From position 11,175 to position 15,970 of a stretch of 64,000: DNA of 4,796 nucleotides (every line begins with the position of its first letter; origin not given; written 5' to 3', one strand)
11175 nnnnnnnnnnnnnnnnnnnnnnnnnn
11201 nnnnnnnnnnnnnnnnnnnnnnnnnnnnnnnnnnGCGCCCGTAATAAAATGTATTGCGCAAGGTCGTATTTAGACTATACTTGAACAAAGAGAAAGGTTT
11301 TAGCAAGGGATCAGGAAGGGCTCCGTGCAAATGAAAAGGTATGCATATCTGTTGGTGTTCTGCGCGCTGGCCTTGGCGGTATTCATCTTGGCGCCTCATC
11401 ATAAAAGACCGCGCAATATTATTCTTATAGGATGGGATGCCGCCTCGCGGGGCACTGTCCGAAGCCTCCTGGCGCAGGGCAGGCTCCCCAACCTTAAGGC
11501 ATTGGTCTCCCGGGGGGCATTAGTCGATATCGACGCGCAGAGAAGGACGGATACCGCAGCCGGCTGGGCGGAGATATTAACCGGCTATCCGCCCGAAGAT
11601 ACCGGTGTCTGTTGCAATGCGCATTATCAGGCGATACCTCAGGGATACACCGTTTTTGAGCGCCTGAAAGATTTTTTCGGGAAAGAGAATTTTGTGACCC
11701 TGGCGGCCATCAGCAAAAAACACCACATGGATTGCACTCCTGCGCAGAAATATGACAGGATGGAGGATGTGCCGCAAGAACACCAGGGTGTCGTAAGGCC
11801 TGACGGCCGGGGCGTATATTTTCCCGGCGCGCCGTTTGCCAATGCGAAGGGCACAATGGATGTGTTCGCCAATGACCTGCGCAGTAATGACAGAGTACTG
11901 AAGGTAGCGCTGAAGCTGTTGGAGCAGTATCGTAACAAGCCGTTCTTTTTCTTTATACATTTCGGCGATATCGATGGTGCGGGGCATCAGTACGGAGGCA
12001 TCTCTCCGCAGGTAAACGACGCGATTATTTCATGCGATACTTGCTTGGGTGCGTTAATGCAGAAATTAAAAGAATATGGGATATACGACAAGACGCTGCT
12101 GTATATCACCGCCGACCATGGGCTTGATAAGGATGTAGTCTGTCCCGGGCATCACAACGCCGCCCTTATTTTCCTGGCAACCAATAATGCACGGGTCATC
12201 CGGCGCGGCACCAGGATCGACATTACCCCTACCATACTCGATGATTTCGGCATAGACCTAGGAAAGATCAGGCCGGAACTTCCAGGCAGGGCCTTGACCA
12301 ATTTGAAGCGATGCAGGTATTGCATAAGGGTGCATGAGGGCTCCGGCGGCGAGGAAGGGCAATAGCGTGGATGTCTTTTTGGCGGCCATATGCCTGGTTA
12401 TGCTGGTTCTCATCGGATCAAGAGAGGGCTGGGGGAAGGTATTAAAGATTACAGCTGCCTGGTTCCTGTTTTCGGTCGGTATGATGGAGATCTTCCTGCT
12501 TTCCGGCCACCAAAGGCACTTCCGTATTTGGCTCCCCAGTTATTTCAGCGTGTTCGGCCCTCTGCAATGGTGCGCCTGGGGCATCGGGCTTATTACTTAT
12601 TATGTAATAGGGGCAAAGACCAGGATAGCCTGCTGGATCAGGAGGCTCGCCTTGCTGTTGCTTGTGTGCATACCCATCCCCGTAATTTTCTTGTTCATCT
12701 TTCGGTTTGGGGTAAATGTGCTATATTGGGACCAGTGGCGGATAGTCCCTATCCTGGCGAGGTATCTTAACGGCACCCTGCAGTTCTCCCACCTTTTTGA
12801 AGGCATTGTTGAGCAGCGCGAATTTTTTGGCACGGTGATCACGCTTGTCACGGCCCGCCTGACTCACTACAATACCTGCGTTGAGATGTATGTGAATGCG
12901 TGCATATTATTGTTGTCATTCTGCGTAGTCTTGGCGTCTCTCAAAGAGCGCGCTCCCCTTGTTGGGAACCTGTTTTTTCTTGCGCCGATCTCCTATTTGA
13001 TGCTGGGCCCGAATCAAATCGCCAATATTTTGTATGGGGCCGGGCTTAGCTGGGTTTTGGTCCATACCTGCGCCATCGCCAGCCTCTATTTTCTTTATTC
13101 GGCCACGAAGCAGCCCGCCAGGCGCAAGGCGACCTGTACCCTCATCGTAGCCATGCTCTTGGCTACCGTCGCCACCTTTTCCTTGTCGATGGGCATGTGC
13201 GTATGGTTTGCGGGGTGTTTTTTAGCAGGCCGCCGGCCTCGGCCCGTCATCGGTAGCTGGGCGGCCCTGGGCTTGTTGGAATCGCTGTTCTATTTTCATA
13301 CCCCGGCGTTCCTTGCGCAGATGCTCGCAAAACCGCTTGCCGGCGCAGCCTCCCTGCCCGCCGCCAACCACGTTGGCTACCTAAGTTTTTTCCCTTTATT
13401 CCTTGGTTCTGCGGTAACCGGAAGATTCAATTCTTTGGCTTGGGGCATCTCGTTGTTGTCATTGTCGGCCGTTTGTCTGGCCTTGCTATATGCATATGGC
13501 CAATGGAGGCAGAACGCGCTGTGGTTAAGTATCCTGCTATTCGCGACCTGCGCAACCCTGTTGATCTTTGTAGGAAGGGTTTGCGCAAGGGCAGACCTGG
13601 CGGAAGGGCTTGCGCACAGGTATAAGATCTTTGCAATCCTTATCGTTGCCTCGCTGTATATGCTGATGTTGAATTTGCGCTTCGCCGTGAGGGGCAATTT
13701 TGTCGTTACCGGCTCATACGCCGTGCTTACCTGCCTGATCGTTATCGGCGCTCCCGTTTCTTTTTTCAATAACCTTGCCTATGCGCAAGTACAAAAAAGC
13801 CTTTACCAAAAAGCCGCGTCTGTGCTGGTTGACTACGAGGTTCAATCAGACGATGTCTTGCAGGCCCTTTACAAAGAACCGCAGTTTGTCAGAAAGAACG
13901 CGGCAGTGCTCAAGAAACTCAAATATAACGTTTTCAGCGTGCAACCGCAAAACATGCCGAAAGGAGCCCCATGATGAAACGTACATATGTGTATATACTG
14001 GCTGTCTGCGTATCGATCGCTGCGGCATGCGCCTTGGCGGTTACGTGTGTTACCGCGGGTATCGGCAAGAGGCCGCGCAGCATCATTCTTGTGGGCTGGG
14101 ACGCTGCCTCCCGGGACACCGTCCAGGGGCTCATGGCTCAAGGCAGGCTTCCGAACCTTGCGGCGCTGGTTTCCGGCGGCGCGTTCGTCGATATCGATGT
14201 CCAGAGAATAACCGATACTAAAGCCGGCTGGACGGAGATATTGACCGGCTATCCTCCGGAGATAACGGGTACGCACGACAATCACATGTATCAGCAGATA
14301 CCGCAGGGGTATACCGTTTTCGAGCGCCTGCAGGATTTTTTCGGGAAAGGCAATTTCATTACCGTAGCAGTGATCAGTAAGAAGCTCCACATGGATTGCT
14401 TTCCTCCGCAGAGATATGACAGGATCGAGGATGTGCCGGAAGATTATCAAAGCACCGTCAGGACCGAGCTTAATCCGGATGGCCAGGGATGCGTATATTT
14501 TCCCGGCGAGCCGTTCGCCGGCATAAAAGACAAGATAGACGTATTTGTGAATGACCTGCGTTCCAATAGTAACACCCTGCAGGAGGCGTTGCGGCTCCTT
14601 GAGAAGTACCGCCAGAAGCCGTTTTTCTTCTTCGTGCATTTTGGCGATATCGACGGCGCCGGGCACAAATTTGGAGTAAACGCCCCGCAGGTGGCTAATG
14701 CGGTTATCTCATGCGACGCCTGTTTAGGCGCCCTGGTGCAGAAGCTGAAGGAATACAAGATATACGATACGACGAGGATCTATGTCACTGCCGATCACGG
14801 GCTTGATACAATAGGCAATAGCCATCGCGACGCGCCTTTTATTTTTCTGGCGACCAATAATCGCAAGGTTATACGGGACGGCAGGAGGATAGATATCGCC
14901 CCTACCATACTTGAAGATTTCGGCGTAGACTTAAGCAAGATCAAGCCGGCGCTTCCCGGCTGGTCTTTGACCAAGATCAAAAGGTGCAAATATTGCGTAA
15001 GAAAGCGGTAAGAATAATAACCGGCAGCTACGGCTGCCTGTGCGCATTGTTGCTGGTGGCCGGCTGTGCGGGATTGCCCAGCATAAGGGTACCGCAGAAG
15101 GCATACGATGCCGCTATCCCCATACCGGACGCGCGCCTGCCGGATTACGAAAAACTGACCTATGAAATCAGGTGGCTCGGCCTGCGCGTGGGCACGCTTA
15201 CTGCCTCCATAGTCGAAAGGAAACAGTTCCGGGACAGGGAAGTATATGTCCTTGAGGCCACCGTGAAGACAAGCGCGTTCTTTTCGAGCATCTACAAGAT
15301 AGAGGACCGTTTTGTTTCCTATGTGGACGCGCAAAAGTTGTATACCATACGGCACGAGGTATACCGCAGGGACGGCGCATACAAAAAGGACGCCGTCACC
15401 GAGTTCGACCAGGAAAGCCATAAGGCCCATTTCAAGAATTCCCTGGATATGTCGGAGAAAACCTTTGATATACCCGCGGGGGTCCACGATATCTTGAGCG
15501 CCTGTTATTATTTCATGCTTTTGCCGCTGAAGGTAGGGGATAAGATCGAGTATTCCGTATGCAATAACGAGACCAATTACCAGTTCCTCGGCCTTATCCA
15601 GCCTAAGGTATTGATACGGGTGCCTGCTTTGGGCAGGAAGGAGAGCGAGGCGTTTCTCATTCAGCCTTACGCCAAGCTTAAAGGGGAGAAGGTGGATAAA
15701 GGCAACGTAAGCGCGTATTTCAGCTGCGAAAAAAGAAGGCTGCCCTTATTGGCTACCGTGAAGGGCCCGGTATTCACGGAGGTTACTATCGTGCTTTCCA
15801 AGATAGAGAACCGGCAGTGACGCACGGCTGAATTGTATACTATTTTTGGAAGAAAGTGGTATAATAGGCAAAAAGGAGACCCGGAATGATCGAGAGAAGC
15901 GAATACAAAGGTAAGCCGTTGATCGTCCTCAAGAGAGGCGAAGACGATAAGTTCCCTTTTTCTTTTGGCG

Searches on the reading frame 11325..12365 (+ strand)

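Call 12: search_protein_families(library=pfam, proteins=[window:11325-12365:+], max_evalue=0.001)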
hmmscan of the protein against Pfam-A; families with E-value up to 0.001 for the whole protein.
window:11325-12365:+ (346 aa): 4 families
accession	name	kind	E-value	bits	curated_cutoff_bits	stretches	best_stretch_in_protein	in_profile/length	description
PF01663.27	Phosphodiest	-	6e-25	89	23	1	33-269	2-223/342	Type I phosphodiesterase / nucleotide pyrophosphatase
PF00884.28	Sulfatase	-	2e-12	47.5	25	1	30-267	1-243/301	Sulfatase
PF01676.23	Metalloenzyme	-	3.8e-09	36.9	24.3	1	180-311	120-251/252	Metalloenzyme superfamily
PF02995.22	DUF229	-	0.00029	20.1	25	0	187-268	273-344/496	Protein of unknown function (DUF229)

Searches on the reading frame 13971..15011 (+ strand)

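Call 12: search_protein_families(library=pfam, proteins=[window:13971-15011:+], max_evalue=0.001)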
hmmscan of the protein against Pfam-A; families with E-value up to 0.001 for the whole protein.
window:13971-15011:+ (346 aa): 3 families
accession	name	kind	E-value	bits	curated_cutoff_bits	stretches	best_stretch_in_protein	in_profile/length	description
PF01663.27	Phosphodiest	-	3.5e-25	89.7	23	1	39-286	2-229/342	Type I phosphodiesterase / nucleotide pyrophosphatase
PF01676.23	Metalloenzyme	-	6.7e-09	36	24.3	1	191-320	120-251/252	Metalloenzyme superfamily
PF00884.28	Sulfatase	-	6.9e-08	32.6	25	1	38-282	3-247/301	Sulfatase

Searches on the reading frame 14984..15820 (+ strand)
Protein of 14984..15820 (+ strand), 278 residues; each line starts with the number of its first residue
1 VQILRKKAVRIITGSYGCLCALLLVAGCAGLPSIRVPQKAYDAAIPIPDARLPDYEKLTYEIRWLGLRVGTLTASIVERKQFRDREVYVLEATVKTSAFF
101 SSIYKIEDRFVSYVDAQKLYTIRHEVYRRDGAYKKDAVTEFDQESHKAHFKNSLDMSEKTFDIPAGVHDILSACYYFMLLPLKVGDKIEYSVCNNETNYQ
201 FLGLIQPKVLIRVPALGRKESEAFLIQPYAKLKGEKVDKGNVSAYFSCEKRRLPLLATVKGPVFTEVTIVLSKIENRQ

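Call 12: search_protein_families(library=pfam, proteins=[window:14984-15820:+], max_evalue=0.001)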
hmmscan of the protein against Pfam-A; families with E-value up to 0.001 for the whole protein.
window:14984-15820:+ (278 aa): 1 family
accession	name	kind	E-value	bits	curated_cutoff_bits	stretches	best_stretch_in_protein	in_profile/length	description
PF11306.15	DUF3108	-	2.9e-25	89.7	26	1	59-257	1-195/209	Protein of unknown function (DUF3108)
